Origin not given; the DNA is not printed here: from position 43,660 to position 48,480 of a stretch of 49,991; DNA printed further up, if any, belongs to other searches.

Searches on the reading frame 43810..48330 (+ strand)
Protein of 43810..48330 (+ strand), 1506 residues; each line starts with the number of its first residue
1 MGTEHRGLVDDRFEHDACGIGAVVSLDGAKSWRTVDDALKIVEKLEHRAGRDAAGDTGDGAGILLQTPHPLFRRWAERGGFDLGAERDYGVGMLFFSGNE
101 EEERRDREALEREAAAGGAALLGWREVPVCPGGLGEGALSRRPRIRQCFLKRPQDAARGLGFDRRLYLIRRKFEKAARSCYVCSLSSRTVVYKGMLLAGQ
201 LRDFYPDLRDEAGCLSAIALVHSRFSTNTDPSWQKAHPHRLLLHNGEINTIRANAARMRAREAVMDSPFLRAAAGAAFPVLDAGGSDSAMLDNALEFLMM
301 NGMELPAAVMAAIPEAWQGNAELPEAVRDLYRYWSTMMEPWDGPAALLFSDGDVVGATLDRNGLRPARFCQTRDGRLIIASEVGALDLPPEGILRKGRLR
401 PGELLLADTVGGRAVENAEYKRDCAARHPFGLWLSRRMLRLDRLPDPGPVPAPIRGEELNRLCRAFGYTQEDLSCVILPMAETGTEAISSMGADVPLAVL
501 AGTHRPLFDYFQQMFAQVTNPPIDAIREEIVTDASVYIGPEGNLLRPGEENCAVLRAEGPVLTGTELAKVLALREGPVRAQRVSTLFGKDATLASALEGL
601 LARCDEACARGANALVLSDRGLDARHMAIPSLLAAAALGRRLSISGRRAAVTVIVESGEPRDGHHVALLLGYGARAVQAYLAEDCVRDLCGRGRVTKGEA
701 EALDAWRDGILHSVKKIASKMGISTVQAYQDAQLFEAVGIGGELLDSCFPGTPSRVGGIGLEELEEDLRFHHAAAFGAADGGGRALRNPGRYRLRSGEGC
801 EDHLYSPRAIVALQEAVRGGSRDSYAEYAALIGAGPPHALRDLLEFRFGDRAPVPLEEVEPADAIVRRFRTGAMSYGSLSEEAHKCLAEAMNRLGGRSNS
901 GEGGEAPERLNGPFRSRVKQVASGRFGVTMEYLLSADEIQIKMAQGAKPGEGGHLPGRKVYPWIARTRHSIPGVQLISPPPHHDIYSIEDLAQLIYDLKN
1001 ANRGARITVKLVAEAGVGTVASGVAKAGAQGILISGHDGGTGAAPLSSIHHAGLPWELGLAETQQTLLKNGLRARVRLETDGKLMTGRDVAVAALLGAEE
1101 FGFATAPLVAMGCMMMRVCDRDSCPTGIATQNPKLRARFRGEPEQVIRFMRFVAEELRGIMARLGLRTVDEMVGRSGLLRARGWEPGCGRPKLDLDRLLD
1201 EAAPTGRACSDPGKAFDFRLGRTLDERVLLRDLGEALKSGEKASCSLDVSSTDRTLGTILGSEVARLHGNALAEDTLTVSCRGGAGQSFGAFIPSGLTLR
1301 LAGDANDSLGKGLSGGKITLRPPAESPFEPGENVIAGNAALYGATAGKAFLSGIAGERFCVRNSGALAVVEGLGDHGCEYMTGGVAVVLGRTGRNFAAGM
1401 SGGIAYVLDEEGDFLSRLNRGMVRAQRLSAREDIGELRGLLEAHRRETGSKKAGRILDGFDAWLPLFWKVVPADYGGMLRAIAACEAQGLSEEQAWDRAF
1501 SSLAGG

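Call 62: list_cluster_members(proteins=[window:43810-48330:+, window:36904-39204:+, window:20351-21562:+, window:24255-25427:+, window:26788-27528:+])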
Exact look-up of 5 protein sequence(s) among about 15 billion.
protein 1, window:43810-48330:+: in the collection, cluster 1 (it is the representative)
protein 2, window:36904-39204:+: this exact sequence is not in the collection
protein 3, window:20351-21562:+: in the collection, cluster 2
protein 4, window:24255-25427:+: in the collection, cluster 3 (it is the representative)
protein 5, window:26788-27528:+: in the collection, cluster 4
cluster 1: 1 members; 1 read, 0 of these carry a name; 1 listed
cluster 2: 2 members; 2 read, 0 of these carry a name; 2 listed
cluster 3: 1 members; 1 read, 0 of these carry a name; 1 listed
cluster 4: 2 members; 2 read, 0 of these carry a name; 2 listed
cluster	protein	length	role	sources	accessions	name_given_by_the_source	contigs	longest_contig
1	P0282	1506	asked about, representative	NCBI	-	-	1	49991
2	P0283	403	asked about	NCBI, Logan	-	-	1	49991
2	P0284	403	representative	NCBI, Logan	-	-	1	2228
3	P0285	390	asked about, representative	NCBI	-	-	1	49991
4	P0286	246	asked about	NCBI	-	-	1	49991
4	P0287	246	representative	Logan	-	-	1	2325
